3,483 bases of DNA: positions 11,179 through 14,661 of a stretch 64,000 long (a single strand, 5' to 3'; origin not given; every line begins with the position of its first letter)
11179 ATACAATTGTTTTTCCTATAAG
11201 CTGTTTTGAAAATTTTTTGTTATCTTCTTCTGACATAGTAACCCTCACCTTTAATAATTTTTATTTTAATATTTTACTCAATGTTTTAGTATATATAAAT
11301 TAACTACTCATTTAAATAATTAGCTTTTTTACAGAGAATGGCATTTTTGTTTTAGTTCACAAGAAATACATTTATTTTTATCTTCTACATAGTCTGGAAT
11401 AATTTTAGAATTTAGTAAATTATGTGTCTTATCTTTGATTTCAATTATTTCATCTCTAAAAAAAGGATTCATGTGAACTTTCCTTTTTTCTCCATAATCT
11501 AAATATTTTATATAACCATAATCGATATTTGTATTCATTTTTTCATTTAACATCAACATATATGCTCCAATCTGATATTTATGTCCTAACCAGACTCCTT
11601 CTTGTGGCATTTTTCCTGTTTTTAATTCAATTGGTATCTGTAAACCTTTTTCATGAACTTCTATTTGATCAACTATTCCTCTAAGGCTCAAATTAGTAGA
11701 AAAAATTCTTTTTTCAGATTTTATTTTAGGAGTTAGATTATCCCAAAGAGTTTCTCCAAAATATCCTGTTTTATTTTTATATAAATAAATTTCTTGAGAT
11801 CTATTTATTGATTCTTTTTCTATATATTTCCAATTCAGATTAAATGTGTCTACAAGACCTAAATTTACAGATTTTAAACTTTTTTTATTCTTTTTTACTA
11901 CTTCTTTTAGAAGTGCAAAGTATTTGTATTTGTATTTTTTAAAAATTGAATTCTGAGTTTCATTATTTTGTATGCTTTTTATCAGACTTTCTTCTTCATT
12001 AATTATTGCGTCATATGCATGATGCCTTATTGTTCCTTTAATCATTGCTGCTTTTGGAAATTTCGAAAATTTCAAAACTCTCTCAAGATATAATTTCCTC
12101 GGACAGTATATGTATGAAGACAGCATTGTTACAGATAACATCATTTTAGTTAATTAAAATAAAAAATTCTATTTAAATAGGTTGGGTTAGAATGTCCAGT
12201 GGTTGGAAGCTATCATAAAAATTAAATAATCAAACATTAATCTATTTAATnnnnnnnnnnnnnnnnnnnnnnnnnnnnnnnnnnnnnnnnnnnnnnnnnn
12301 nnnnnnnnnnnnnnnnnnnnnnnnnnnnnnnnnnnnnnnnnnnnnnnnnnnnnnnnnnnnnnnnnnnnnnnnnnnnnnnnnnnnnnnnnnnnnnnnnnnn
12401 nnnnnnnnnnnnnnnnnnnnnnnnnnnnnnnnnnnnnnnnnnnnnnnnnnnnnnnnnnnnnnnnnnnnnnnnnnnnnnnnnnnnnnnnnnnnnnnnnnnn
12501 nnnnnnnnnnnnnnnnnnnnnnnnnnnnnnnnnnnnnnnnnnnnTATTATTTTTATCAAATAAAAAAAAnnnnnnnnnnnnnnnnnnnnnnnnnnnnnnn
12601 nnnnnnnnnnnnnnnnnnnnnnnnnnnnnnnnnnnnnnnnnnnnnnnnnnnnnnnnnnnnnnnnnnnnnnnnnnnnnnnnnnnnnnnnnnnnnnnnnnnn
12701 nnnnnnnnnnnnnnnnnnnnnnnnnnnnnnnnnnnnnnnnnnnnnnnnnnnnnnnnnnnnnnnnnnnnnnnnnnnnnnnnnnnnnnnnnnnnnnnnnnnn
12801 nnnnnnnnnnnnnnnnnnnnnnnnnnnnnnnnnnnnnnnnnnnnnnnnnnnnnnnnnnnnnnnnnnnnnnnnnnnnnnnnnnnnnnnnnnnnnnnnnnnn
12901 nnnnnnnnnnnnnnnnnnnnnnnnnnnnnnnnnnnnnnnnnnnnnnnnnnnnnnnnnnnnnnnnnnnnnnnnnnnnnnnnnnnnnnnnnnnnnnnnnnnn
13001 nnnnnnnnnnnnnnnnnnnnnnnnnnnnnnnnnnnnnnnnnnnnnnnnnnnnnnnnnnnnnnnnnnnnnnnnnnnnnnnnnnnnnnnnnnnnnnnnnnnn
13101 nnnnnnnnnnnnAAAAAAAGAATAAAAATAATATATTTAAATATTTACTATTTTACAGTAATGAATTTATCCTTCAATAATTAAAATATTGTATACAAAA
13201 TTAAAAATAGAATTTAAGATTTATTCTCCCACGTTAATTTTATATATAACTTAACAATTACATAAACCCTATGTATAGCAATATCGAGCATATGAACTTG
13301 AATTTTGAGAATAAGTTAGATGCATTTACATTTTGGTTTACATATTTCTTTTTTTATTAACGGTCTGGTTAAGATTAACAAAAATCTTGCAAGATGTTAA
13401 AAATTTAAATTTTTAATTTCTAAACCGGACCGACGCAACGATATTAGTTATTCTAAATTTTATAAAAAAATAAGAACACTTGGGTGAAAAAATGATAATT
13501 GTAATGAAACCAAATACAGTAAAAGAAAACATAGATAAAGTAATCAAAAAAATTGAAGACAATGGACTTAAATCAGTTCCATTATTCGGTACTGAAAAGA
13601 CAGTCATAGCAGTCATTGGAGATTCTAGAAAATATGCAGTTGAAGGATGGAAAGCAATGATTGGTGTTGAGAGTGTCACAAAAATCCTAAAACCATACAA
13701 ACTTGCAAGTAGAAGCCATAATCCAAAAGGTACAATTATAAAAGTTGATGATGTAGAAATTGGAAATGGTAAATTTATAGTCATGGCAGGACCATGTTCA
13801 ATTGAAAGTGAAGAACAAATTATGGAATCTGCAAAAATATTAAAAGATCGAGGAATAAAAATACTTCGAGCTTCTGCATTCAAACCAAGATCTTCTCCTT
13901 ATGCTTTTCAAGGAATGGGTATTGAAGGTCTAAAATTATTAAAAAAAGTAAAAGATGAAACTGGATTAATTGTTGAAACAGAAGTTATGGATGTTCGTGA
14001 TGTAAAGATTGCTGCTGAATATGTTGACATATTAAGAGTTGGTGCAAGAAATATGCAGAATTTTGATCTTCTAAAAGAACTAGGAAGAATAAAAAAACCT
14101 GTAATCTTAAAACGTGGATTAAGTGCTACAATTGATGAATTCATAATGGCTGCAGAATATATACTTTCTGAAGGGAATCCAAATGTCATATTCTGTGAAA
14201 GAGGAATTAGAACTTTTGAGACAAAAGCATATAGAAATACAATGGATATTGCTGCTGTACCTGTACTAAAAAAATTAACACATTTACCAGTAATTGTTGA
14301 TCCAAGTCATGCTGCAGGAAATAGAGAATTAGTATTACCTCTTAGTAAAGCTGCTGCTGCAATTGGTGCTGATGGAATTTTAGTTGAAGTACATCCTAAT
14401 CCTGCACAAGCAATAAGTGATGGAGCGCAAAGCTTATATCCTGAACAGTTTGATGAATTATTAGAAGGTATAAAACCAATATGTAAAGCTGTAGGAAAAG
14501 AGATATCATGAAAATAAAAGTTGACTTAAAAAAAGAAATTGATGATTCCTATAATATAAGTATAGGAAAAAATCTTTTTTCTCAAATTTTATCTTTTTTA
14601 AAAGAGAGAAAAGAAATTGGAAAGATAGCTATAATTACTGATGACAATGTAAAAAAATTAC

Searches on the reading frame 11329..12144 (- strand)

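Call 9: search_protein_families(library=pfam, proteins=[window:11329-12144:-])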
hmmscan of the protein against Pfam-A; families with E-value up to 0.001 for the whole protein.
window:11329-12144:- (271 aa): 4 families
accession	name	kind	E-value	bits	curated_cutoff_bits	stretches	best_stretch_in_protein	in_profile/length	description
PF01930.23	Cas_Cas4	-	8.6e-14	52.4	22.7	1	151-269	52-159/160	Domain of unknown function DUF83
PF12705.13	PDDEXK_1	-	9.5e-12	45.8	22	1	3-269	2-247/247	PD-(D/E)XK nuclease superfamily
PF06023.18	Csa1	-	1.6e-08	34.7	27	1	11-269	52-290/292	CRISPR-associated exonuclease Csa1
PF08696.17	Dna2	-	3e-08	34.1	22.4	1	2-159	55-199/204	DNA replication factor Dna2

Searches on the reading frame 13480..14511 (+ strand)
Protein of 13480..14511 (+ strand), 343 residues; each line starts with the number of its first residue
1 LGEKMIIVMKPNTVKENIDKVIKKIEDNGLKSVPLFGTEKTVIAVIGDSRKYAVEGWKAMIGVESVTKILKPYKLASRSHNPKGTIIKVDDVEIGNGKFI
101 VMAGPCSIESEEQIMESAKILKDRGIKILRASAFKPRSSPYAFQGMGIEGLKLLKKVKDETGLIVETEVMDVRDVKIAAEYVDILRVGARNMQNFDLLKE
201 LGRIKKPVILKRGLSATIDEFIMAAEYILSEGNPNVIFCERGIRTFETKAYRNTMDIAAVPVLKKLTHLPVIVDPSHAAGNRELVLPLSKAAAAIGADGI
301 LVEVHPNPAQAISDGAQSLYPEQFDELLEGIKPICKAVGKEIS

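Call 9: search_protein_families(library=pfam, proteins=[window:13480-14511:+])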
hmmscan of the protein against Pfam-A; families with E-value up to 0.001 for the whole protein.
window:13480-14511:+ (343 aa): 3 families
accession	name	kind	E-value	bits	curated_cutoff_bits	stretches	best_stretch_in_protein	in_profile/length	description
PF00793.26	DAHP_synth_1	-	2.4e-84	282.9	25.5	1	87-328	4-258/270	DAHP synthetase I family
PF18152.6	DAHP_snth_FXD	-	1.2e-19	70.4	27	1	5-71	1-67/67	DAHP synthase ferredoxin-like domain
PF03102.20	NeuB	-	9.2e-10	38.8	22.1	1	149-341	56-239/241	NeuB family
